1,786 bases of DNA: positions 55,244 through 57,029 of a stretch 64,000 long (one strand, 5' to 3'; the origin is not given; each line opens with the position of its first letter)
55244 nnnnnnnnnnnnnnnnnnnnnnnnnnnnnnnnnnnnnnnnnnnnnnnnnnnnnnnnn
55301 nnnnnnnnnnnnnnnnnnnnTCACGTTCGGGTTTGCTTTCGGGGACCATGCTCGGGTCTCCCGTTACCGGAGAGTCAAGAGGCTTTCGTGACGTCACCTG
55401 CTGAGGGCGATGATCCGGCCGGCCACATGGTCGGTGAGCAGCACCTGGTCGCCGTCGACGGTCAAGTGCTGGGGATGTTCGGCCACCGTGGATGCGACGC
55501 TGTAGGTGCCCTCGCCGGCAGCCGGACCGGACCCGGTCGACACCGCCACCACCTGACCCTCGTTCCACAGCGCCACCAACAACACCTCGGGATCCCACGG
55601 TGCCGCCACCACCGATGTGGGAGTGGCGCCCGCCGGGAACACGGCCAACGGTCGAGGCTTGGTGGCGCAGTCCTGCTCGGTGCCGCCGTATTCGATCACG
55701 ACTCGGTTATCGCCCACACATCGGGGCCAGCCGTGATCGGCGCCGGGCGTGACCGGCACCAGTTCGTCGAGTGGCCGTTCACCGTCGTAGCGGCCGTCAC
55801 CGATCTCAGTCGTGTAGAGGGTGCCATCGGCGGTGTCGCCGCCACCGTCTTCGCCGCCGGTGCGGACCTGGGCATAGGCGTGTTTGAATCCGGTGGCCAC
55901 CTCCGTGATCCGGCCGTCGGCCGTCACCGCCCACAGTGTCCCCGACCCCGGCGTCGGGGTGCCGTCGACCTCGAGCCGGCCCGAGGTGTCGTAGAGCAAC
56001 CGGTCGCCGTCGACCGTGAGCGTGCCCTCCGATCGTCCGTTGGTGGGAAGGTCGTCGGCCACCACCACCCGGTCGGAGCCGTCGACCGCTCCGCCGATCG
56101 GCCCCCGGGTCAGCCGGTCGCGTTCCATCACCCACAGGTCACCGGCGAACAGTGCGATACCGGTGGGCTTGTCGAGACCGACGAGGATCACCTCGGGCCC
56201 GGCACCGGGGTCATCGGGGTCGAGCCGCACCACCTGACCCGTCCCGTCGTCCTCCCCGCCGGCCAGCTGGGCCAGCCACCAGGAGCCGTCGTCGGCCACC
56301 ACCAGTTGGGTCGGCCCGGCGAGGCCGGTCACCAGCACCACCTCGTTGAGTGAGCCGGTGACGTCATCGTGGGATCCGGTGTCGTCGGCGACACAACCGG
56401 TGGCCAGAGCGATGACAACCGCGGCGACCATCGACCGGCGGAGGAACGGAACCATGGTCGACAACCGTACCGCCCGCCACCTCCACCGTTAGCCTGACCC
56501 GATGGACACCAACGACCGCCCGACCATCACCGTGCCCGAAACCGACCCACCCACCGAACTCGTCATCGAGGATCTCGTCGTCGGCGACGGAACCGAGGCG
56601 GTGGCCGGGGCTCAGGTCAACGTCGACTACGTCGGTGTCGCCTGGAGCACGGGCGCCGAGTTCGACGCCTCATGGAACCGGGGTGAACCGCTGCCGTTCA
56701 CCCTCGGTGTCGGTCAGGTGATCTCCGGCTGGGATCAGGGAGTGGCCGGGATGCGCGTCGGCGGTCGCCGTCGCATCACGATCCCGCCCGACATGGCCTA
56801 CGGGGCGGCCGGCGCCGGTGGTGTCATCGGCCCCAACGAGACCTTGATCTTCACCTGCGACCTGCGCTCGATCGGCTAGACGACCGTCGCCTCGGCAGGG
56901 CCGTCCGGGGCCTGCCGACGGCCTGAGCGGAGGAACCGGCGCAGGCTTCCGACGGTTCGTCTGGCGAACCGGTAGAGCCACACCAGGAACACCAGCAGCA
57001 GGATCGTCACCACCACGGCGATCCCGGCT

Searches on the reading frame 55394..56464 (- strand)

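Call 4: search_protein_families(library=pfam, proteins=[window:55394-56464:-], max_evalue=0.01)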
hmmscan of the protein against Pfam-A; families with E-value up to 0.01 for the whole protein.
window:55394-56464:- (356 aa): 0 families

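Call 35: search_protein_families(library=ncbifam, proteins=[window:55394-56464:-], max_evalue=0.00001)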
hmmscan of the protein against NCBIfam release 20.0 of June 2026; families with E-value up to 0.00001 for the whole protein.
window:55394-56464:- (356 aa): 1 family
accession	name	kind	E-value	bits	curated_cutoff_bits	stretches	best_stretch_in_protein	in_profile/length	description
NF033206.1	ScyE_fam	subfamily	2e-08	34.2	80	0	45-117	249-322/333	ScyD/ScyE family protein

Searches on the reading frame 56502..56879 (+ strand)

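Call 18: search_protein_families(library=pfam, proteins=[window:56502-56879:+], max_evalue=0.001)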
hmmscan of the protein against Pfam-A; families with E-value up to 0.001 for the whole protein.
window:56502-56879:+ (125 aa): 1 family
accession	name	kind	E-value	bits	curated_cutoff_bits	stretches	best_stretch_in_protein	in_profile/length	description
PF00254.34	FKBP_C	-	6e-31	107.1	21.1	1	32-121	3-93/94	FKBP-type peptidyl-prolyl cis-trans isomerase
